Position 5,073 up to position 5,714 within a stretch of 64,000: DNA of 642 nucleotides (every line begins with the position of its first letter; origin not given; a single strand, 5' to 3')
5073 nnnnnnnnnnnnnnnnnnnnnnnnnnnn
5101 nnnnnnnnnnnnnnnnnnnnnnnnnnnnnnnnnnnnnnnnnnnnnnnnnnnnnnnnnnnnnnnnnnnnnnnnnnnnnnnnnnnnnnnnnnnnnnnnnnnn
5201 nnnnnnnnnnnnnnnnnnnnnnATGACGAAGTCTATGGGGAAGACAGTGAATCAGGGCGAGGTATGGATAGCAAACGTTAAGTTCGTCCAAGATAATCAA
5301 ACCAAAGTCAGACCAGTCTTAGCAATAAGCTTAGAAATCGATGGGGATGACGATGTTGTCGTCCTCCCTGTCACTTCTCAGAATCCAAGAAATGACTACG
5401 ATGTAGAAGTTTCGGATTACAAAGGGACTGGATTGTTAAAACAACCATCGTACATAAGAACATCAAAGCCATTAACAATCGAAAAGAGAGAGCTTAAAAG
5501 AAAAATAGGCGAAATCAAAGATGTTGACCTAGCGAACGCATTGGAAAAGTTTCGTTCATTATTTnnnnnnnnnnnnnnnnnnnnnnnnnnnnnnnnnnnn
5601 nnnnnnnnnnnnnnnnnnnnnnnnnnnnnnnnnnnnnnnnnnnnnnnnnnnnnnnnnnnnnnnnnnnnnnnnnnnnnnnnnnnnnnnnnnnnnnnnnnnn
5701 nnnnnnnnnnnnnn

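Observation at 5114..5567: MazF/PemK-like toxin with an overlapping small acidic ORF, followed by its own terminator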

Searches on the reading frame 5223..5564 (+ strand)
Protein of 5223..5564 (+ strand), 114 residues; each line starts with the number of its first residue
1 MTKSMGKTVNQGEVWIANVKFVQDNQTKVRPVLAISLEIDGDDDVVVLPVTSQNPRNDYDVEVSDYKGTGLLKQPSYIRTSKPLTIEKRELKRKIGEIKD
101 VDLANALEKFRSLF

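Call 3: search_protein_families(library=pfam, proteins=[window:5223-5564:+], max_evalue=1)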
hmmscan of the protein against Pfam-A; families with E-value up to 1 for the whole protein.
window:5223-5564:+ (114 aa): 2 families
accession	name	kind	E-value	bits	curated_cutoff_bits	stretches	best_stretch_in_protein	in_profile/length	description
PF02452.23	PemK_toxin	-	4.2e-15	56.3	23.1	1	11-113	2-108/109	PemK-like, MazF-like toxin of type II toxin-antitoxin system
PF18154.6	pPIWI_RE_REase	-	0.012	16.1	26.1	1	9-67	33-91/117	REase associating with pPIWI_RE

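Call 6: search_dna_similar(query=window:5223-5564:+, collection=phages, mode=protein, max_evalue=0.001, max_rows=40)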
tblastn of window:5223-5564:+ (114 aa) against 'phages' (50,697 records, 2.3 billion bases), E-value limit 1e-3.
Records with a match: 1; places in all: 1; records where one place covers at least 80% of the query: 1.
Best place of each record, by identity: <60% 1.
By first word of the organism name: Geobacillus 1.
By host as written in the record: Geobacillus stearothermophilus ATCC 10149 1.
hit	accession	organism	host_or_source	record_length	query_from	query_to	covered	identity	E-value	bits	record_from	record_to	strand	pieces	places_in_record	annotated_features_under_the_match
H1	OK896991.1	Geobacillus phage GR1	Geobacillus stearothermophilus ATCC ...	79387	7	98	81%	35.5%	7e-10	60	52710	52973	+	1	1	pemK/MazF family toxin | hypothetical protein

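Call 8: get_annotated_region(hit=H1, flank=3000)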
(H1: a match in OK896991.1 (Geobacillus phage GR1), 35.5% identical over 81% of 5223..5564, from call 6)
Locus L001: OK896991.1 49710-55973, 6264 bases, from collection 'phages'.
description: Geobacillus phage GR1, complete genome.
organism: Geobacillus phage GR1 (NCBI taxid 2890879)
taxonomy: Viruses; Duplodnaviria; Heunggongvirae; Uroviricota; Caudoviricetes
host: Geobacillus stearothermophilus ATCC 10149; source: soil from roadside; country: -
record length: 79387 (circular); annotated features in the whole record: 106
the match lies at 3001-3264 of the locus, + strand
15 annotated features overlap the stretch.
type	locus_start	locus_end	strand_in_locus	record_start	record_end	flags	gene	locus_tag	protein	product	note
CDS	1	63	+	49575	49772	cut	-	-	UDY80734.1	hypothetical protein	Phage protein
CDS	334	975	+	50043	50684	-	-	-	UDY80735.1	UPF0758 family protein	-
CDS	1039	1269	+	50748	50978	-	-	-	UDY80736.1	DUF3961 domain-containing protein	-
CDS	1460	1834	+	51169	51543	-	-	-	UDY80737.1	Rho termination factor N-terminal domain-containing protein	Rho_N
CDS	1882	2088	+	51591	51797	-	-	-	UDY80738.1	hypothetical protein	-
CDS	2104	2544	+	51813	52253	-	-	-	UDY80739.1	hypothetical protein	-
CDS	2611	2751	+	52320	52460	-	-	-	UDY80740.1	hypothetical protein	-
CDS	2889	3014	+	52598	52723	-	-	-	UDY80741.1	hypothetical protein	-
CDS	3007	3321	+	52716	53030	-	-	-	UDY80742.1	pemK/MazF family toxin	PemK_toxin; type II toxin-antitoxin system PemK/MazF family toxin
CDS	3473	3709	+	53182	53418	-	-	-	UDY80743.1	hypothetical protein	-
CDS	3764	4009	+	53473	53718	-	-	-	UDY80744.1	hypothetical protein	-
CDS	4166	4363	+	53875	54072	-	-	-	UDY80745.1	GIY-YIG nuclease family protein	-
CDS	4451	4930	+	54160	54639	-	-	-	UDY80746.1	GIY-YIG nuclease family protein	-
CDS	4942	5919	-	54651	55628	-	-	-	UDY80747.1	tyrosine-type recombinase/integrase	-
CDS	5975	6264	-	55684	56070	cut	-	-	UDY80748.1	hypothetical protein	-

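Call 11: find_homologous_proteins(query=window:5223-5564:+)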
Query window:5223-5564:+ (114 aa): 4 proteins with E <= 0.001 among 12 candidates.
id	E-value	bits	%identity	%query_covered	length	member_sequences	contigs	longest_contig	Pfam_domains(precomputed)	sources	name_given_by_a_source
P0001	4.4e-67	241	100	100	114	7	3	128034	PF02452.24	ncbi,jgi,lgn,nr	ncbi:TPA: type II toxin-antitoxin system PemK/MazF family toxin [Bacillus cereus]|nr:type II toxin-a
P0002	5.4e-57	208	83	100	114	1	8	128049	PF02452.24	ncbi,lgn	ncbi:TPA: type II toxin-antitoxin system PemK/MazF family toxin [Bacillus cereus]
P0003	1.3e-54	200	84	100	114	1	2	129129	PF02452.24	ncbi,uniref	ncbi:type II toxin-antitoxin system PemK/MazF family toxin [Bacillus mycoides]|uniref:type II toxin-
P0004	1.6e-34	136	60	100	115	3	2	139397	PF02452.24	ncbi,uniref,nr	ncbi:hypothetical protein CN984_12220 [Bacillus cereus]|uniref:Uncharacterized protein n=1 Tax=Bacil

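Call 12: find_encoding_contigs(protein=P0002, flank=3000, max_places=4)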
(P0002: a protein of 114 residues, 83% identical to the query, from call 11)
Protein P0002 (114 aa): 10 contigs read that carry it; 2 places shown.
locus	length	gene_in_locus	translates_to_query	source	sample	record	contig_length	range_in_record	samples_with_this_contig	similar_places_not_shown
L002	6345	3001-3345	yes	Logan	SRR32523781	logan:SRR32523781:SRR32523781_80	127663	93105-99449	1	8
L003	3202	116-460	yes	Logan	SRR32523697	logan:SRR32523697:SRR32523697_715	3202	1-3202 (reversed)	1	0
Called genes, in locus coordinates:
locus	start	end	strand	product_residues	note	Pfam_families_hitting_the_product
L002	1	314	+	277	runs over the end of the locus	PF01145:Band_7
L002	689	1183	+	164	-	PF05866:RusA (weak)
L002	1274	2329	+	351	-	-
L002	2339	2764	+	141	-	-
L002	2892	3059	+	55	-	-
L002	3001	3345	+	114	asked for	PF02452:PemK_toxin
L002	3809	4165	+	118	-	PF01381:HTH_3, PF13560:HTH_31 (weak)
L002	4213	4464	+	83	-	-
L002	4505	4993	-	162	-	PF05708:Peptidase_C92 (weak)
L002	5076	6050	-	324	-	PF01510:Amidase_2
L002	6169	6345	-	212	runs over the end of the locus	-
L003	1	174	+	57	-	?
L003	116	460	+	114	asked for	PF02452:PemK_toxin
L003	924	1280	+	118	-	PF01381:HTH_3, PF13560:HTH_31 (weak)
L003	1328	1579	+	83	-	-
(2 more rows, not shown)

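Call 13: find_encoding_contigs(protein=P0003, flank=3000, max_places=3)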
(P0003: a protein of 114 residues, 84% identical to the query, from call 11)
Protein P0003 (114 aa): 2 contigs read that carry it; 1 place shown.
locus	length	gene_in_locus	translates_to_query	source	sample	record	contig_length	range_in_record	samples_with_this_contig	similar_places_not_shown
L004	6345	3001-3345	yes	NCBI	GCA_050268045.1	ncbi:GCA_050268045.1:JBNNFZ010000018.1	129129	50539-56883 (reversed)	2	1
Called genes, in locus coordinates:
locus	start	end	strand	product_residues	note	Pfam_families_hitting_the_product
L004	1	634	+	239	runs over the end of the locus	PF01541:GIY-YIG, PF07460:NUMOD3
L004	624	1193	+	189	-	PF05866:RusA (weak)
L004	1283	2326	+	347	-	-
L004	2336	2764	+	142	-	-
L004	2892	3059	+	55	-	-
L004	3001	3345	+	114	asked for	PF02452:PemK_toxin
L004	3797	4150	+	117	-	PF12844:HTH_19 (weak), PF01381:HTH_3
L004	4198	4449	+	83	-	-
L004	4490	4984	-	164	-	PF05708:Peptidase_C92 (weak)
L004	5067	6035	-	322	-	PF01510:Amidase_2, PF08239:SH3_3 (faint)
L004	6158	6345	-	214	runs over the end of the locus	-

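Call 14: find_encoding_contigs(protein=P0004, flank=3000, max_places=3)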
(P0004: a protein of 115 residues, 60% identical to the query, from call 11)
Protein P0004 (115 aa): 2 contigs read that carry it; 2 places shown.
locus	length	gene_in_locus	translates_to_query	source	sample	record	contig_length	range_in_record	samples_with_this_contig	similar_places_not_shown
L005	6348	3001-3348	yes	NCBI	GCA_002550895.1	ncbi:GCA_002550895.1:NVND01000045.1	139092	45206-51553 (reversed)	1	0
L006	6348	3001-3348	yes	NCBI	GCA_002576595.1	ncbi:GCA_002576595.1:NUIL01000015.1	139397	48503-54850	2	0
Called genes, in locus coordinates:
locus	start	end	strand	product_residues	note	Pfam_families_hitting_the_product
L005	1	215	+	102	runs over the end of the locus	-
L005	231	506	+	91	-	-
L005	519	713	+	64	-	-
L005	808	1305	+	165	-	PF05866:RusA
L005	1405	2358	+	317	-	-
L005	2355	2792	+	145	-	-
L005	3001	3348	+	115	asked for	PF02452:PemK_toxin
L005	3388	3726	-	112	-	-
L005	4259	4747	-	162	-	PF05708:Peptidase_C92 (weak)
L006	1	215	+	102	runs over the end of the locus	-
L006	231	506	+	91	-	-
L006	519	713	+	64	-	-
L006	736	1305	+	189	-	PF05866:RusA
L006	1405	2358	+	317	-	-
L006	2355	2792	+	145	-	-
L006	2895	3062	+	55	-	-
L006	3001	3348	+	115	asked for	PF02452:PemK_toxin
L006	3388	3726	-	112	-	-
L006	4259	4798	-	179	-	PF05708:Peptidase_C92 (weak)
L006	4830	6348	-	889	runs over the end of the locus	PF02839:CBM_5_12 (faint), PF13229:Beta_helix (weak)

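Call 24: find_related_loci(query=A1, collection=genome_contigs, flank=3000)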
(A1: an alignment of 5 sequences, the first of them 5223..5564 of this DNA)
Query A1 (114 aa) in genome_contigs; peptide patterns used: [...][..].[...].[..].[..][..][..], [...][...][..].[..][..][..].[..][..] (x = any residue, [..] = any of these).
287 stretches matched a pattern, but none encodes a relative of the query by tblastn (E <= 1e-3).

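Call 25: find_related_loci(query=A1, collection=viral_contigs, flank=3000)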
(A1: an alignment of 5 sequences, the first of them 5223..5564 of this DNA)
Query A1 (114 aa) in viral_contigs; peptide patterns used: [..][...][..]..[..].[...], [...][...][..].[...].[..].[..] (x = any residue, [..] = any of these).
419 stretches matched a pattern; 1 encode a relative of the query (tblastn E <= 1e-3); 1 distinct loci.
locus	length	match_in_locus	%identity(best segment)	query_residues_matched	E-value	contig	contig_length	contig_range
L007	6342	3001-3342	99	1-114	2e-74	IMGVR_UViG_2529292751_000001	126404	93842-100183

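Call 26: search_solved_structures(query=A1, max_evalue=0.01, show_alignments=2)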
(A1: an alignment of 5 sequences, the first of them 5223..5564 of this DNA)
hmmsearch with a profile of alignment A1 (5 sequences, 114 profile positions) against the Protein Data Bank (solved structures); distinct sequences matched with E-value up to 0.01: 16.
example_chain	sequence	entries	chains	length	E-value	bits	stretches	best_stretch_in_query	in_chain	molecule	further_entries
7bxy_A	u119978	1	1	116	8e-08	35.3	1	8-111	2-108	mRNA interferase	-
4hke_A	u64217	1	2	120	9e-08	35.2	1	8-111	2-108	Addiction module toxin component PemK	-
4mdx_A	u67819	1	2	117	3.5e-06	30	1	8-110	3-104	mRNA interferase EndoA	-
1ne8_A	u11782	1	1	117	4.1e-06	29.8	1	8-110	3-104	conserved hypothetical protein YDCE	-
4me7_A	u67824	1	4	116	4.3e-06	29.7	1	8-110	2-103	mRNA interferase EndoA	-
2mf2_A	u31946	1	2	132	7.3e-05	25.8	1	8-105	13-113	mRNA interferase MazF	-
4mzm_A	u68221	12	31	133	7.5e-05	25.8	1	8-105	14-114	mRNA interferase MazF | MazF mRNA interferase | Endoribonuclease MazF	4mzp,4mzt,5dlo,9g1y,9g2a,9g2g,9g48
4of1_A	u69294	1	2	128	0.00014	24.9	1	9-105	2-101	mRNA interferase MazF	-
6kys_A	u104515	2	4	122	0.0014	21.7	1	8-111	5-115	Endoribonuclease MazF9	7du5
6kyt_A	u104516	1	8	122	0.0014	21.7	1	8-111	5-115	Endoribonuclease MazF9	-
6l29_A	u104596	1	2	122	0.0014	21.7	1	8-111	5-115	mRNA interferase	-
6l2a_A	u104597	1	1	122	0.0015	21.6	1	8-111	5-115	mRNA interferase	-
5hjz_A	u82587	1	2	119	0.0021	21.1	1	8-111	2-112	Endoribonuclease MazF9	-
7ewi_C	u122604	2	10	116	0.0026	20.8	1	24-69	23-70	Endoribonuclease MazF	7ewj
5wyg_A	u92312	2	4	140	0.0082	19.2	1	10-58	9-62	Probable endoribonuclease MazF7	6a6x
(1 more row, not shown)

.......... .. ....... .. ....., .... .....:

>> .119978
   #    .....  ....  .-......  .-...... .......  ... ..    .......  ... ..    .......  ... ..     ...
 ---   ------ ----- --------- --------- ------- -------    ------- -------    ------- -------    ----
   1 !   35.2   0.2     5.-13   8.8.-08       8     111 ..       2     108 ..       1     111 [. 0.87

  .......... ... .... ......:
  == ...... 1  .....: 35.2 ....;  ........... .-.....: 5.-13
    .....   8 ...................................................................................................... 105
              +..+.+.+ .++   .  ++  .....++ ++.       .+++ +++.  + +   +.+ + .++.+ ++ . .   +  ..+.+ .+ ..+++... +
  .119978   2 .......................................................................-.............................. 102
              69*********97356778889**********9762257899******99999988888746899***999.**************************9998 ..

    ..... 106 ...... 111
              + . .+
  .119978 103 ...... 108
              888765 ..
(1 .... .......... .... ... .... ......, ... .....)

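Call 31: search_protein_families(library=phrogs, proteins=[window:5223-5564:+], max_evalue=0.1)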
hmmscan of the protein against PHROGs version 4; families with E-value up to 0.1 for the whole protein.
window:5223-5564:+ (114 aa): 1 family
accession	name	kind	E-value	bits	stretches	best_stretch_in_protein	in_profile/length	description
phrog_1936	-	moron, auxiliary metabolic gene and host takeover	1e-17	65.6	1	5-108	5-113/188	MazF-like growth inhibitor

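Call 32: search_protein_families(library=ncbifam, proteins=[window:5223-5564:+], max_evalue=0.1)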
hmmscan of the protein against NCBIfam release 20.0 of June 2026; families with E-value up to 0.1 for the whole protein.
window:5223-5564:+ (114 aa): 0 families

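Call 34: search_dna_similar(query=window:5223-5564:+, collection=plasmids, mode=protein, max_evalue=0.00001, max_rows=30)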
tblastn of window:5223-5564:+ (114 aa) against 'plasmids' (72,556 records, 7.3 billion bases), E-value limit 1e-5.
Records with a match: 8; places in all: 8; records where one place covers at least 80% of the query: 8.
Best place of each record, by identity: <60% 8.
By first word of the organism name: Bacillus 4; Alicyclobacillus 1; Pseudanabaena 1; Paenibacillus 1; Clostridium 1.
By predicted mobility (MOB-suite, as given by PLSDB): non-mobilizable 8.
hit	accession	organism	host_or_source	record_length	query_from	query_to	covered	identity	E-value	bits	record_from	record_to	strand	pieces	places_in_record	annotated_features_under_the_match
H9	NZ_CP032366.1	Bacillus wiedmannii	Alvinocaris longirostris,gills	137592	1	114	100%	58.3%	6e-37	138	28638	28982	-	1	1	type II toxin-antitoxin system PemK/MazF family toxin | hypothetical protein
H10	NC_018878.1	Bacillus thuringiensis Bt407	-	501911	11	114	91%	40.0%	2e-9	60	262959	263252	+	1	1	type II toxin-antitoxin system PemK/MazF family toxin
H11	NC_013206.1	Alicyclobacillus acidocaldarius subsp. acidocaldarius DSM ...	-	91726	9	112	91%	38.5%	7e-8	56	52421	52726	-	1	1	type II toxin-antitoxin system PemK/MazF family toxin | hypothetical protein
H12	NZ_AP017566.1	Pseudanabaena sp. ABRG5-3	-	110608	8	108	89%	37.6%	8e-8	56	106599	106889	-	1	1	type II toxin-antitoxin system PemK/MazF family toxin | hypothetical protein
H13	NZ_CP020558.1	Paenibacillus larvae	Apis mellifera,single cell microbial ...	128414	9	110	89%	36.9%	2e-10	63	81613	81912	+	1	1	type II toxin-antitoxin system PemK/MazF family toxin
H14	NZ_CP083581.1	Bacillus sp. PM8313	Pagrus major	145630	12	111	88%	31.2%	7e-7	53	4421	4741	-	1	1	type II toxin-antitoxin system PemK/MazF family toxin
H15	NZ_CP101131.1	Bacillus sp. KRF7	Sebastes schlegelii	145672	12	111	88%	31.2%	7e-7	53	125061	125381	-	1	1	type II toxin-antitoxin system PemK/MazF family toxin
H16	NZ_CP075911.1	Clostridium perfringens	soil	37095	11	110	88%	31.0%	8e-6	50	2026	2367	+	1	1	type II toxin-antitoxin system PemK/MazF family toxin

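Call 35: get_annotated_region(hit=H9, flank=4000)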
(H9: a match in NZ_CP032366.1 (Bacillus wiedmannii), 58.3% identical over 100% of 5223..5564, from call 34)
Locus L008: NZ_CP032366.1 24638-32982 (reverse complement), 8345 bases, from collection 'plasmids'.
description: Bacillus wiedmannii strain SR52 plasmid unnamed1, complete sequence
organism: Bacillus wiedmannii (NCBI taxid 1890302)
taxonomy: Bacteria; Bacillota; Bacilli; Bacillales; Bacillaceae; Bacillus; Bacillus wiedmannii
host: -; source: Alvinocaris longirostris,gills; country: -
typing (MOB-suite, as given by PLSDB): non-mobilizable
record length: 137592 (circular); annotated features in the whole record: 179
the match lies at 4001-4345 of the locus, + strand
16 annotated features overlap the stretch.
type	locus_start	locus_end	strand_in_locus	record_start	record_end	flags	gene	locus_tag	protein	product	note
CDS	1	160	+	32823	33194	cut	-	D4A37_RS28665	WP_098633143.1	hypothetical protein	-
CDS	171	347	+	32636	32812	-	-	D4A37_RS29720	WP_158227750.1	hypothetical protein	-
CDS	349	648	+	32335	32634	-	-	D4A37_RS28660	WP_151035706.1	DUF1653 domain-containing protein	-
CDS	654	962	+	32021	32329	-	-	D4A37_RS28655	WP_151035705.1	hypothetical protein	-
CDS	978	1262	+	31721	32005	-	-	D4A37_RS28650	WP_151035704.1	hypothetical protein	-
CDS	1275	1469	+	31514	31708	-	-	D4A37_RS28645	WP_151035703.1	hypothetical protein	-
CDS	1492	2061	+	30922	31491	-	-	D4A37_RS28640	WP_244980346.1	RusA family crossover junction endodeoxyribonuclease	GO:0006310 - DNA recombination [Evidence IEA]; GO:0006281 - DNA repair [Evidence IEA]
CDS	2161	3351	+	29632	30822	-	-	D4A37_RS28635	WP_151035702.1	hypothetical protein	-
CDS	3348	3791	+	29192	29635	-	-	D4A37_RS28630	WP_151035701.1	hypothetical protein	-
CDS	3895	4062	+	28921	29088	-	-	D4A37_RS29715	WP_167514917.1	hypothetical protein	-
CDS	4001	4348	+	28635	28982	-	-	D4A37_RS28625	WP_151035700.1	type II toxin-antitoxin system PemK/MazF family toxin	-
CDS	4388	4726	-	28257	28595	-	-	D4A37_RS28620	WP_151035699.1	hypothetical protein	-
CDS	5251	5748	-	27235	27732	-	-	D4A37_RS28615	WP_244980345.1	YiiX/YebB-like N1pC/P60 family cysteine hydrolase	-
CDS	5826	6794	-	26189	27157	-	-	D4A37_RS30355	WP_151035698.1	N-acetylmuramoyl-L-alanine amidase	GO:0009253 - peptidoglycan catabolic process [Evidence IEA]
CDS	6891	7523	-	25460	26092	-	-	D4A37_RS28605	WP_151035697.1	hypothetical protein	-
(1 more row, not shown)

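Call 36: get_annotated_region(hit=H10, flank=1500)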
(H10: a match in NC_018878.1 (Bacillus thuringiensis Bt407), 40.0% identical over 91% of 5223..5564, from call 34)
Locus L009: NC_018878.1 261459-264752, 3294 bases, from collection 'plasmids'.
description: Bacillus thuringiensis Bt407 plasmid BTB_502p, complete sequence
organism: Bacillus thuringiensis Bt407 (NCBI taxid 527021)
taxonomy: Bacteria; Bacillota; Bacilli; Bacillales; Bacillaceae; Bacillus; Bacillus thuringiensis; Bacillus thuringiensis Bt407
host: -; source: -; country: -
typing (MOB-suite, as given by PLSDB): non-mobilizable; replicon rep_cluster_18; mating-pair formation MPF_T
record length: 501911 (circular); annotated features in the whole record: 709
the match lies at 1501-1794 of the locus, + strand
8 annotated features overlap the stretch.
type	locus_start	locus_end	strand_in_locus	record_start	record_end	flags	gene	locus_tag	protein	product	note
CDS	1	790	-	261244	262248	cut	-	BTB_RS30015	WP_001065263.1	ADP-ribosylglycohydrolase family protein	-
CDS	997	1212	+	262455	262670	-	-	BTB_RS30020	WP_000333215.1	hypothetical protein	-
CDS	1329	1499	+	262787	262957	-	-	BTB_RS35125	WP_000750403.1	hypothetical protein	-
CDS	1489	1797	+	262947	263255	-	-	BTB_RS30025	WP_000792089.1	type II toxin-antitoxin system PemK/MazF family toxin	-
CDS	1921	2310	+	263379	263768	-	-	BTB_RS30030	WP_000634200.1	hypothetical protein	-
CDS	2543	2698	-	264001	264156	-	-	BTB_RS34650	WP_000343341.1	hypothetical protein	-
CDS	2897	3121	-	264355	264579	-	-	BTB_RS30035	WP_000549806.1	hypothetical protein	-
CDS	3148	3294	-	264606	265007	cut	-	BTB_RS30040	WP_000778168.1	hypothetical protein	-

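Call 37: get_annotated_region(hit=H13, flank=1500)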
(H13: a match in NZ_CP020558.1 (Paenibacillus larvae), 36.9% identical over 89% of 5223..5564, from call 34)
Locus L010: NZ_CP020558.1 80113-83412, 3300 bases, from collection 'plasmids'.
description: Paenibacillus larvae subsp. pulvifaciens strain SAG 10367 plasmid pPLP3, complete sequence
organism: Paenibacillus larvae (NCBI taxid 1477)
taxonomy: Bacteria; Bacillota; Bacilli; Bacillales; Paenibacillaceae; Paenibacillus; Paenibacillus larvae
host: -; source: Apis mellifera,single cell microbial isolate; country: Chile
typing (MOB-suite, as given by PLSDB): non-mobilizable
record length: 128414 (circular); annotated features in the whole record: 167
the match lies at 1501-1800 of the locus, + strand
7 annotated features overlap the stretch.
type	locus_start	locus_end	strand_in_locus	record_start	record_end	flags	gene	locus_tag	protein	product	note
CDS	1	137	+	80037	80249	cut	-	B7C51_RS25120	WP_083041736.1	hypothetical protein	-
CDS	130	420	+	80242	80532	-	-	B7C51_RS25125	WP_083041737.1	hypothetical protein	-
CDS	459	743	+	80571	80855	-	-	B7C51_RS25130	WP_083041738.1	HU family DNA-binding protein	GO:0030261 - chromosome condensation [Evidence IEA]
CDS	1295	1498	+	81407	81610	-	-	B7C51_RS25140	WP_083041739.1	hypothetical protein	-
CDS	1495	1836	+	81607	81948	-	-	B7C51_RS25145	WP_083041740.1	type II toxin-antitoxin system PemK/MazF family toxin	-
CDS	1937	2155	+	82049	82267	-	-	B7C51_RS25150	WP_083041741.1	YonK family protein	-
CDS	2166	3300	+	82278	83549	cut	-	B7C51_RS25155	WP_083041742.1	metallophosphoesterase family protein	-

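Call 38: get_annotated_region(hit=H11, flank=1500)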
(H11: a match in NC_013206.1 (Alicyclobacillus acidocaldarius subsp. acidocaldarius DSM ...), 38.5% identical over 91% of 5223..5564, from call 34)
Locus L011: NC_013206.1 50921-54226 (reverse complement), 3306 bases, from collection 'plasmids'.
description: Alicyclobacillus acidocaldarius subsp. acidocaldarius DSM 446 plasmid pAACI01, complete sequence
organism: Alicyclobacillus acidocaldarius subsp. acidocaldarius DSM 446 (NCBI taxid 521098)
taxonomy: Bacteria; Bacillota; Bacilli; Bacillales; Alicyclobacillaceae; Alicyclobacillus; Alicyclobacillus acidocaldarius; Alicyclobacillus acidocaldarius subsp. acidocaldarius DSM 446
host: -; source: -; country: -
typing (MOB-suite, as given by PLSDB): non-mobilizable; replicon rep_cluster_1654; mating-pair formation MPF_T
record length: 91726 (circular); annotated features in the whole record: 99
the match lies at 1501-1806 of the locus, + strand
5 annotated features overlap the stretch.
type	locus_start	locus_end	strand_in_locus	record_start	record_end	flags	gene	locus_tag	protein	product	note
CDS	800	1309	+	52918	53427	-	-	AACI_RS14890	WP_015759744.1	CHC2 zinc finger domain-containing protein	GO:0006260 - DNA replication [Evidence IEA]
CDS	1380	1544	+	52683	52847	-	-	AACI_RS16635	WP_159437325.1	hypothetical protein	-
CDS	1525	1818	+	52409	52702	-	-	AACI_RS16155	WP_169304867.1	type II toxin-antitoxin system PemK/MazF family toxin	-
CDS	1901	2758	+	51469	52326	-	-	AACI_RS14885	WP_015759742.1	hypothetical protein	-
CDS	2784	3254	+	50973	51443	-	-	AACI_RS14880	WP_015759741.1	single-stranded DNA-binding protein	-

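Call 42: get_annotated_region(hit=H12, flank=1500)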
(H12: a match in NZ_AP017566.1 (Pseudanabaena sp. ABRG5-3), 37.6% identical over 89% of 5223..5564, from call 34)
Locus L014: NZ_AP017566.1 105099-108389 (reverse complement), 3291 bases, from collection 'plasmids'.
description: Pseudanabaena sp. ABRG5-3 plasmid ABRG53f, complete sequence
organism: Pseudanabaena sp. ABRG5-3 (NCBI taxid 685565)
taxonomy: Bacteria; Cyanobacteriota; Cyanophyceae; Pseudanabaenales; Pseudanabaenaceae; Pseudanabaena; Pseudanabaena sp. ABRG5-3
host: -; source: -; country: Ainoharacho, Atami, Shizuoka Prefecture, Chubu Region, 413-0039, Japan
typing (MOB-suite, as given by PLSDB): non-mobilizable
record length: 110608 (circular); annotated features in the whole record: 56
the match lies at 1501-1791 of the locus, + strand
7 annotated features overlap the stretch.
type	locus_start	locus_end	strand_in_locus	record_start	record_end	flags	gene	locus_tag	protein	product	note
CDS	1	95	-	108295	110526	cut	-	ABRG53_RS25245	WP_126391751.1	NADP-dependent isocitrate dehydrogenase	GO:0006099 - tricarboxylic acid cycle [Evidence IEA]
CDS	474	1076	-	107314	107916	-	-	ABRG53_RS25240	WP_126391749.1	hypothetical protein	-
CDS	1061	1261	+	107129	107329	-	-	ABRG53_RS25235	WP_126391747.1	hypothetical protein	-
CDS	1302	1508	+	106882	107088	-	-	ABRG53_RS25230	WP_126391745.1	hypothetical protein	-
CDS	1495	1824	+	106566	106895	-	-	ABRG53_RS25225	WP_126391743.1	type II toxin-antitoxin system PemK/MazF family toxin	-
CDS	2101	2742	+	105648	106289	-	-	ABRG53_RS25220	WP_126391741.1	restriction endonuclease subunit R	-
CDS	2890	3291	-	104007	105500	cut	-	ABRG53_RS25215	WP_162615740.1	pentapeptide repeat-containing protein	-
